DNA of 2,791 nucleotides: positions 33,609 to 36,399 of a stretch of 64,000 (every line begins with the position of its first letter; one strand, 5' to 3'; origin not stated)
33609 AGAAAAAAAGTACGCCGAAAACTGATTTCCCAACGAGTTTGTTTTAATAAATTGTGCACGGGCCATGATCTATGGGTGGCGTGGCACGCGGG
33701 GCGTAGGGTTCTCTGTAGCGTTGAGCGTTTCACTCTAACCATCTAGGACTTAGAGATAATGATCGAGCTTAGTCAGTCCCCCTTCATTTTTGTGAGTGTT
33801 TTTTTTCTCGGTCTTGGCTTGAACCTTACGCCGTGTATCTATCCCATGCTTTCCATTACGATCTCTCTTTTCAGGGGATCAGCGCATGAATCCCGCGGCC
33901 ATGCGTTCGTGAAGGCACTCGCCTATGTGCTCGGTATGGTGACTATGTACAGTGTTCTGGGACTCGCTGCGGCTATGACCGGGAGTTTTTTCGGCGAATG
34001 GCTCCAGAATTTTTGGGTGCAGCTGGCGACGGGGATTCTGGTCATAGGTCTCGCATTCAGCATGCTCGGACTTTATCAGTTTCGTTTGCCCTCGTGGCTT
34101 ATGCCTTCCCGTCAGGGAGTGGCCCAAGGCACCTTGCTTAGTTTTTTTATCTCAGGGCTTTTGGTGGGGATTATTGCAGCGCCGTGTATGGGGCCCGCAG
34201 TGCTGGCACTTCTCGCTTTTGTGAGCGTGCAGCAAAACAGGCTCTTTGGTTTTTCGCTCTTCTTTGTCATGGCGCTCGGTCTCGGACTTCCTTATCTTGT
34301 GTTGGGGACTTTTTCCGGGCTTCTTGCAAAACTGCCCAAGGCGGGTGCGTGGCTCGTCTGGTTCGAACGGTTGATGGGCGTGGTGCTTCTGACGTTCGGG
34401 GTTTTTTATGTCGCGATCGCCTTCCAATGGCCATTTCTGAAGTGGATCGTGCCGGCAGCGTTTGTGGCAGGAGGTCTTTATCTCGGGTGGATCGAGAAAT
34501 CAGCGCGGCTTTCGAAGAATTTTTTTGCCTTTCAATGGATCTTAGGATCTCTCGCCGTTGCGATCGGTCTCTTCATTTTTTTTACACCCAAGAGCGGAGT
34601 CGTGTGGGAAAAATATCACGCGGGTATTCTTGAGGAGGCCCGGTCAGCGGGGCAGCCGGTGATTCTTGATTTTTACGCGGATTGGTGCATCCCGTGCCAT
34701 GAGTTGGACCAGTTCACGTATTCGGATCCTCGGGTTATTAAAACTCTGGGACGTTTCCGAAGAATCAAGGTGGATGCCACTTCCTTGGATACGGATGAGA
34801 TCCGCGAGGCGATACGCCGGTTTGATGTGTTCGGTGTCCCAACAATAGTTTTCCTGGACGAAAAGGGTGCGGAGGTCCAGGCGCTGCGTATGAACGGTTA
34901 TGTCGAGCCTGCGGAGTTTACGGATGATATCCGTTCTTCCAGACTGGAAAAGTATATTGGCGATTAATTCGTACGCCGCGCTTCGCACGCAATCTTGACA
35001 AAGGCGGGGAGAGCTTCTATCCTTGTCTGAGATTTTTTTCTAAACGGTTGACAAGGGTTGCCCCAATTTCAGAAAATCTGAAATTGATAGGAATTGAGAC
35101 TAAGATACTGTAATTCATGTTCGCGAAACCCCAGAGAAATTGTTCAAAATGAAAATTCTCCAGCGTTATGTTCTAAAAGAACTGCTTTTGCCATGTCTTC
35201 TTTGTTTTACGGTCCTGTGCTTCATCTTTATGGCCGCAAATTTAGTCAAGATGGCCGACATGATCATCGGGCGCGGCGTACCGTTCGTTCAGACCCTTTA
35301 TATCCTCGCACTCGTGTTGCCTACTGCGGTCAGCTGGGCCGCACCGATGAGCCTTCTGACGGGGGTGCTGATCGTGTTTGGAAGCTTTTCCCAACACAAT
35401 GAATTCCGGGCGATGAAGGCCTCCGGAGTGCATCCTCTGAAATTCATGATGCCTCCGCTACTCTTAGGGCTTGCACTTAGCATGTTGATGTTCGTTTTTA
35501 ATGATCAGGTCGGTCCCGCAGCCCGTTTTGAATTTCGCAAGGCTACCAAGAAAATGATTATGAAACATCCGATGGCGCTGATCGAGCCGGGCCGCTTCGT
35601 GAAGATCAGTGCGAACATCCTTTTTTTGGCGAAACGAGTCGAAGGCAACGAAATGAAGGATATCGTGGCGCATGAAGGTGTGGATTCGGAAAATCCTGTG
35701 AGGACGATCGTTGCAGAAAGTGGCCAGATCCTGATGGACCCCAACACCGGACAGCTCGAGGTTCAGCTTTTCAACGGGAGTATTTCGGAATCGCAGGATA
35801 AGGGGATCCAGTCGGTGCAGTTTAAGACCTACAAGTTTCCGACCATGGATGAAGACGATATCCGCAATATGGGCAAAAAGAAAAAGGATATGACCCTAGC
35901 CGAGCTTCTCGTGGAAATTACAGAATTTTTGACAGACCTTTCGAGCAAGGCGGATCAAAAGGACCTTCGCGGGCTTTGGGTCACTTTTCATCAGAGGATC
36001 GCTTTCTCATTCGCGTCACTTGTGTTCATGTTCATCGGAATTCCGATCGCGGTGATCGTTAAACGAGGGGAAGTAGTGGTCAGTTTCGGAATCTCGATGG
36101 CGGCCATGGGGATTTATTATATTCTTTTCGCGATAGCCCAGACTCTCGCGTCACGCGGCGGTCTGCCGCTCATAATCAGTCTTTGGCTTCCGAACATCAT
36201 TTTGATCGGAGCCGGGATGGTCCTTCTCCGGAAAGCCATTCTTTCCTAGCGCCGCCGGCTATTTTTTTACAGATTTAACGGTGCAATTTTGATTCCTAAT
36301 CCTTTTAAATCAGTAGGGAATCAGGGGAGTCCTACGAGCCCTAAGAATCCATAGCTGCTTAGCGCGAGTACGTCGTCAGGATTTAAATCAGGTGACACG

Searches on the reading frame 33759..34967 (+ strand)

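Call 11: search_protein_families(library=pfam, proteins=[window:33759-34967:+], max_evalue=0.01)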
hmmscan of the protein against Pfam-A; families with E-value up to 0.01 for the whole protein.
window:33759-34967:+ (402 aa): 7 families
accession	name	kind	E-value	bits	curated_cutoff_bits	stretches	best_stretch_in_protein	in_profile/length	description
PF02683.22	DsbD_TM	-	5.5e-41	140.7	27.1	1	10-217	4-214/219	Cytochrome C biogenesis protein transmembrane domain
PF13098.12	Thioredoxin_2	-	8.8e-13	48.9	27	1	295-388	2-101/104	Thioredoxin-like domain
PF13899.12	Thioredoxin_7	-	5.1e-12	46.2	27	1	283-367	2-82/83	Thioredoxin-like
PF00085.26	Thioredoxin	-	4.1e-09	36.8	23.5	1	296-373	16-85/103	Thioredoxin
PF13386.12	DsbD_2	-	1e-06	29.2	24.9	1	14-215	2-198/199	Cytochrome C biogenesis protein transmembrane region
PF03190.21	Thioredox_DsbH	-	1.8e-05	25.2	27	1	278-341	17-81/163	Protein of unknown function, DUF255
PF04955.18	HupE_UreJ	-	0.0039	17.2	23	1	8-99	83-178/179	HupE / UreJ protein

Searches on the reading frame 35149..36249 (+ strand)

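Call 11: search_protein_families(library=pfam, proteins=[window:35149-36249:+], max_evalue=0.01)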
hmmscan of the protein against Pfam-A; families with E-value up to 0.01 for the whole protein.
window:35149-36249:+ (366 aa): 1 family
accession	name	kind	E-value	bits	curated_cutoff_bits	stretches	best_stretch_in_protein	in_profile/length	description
PF03739.19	LptF_LptG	-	2.8e-76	257.3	27.9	1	6-362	1-353/353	Lipopolysaccharide export system permease LptF/LptG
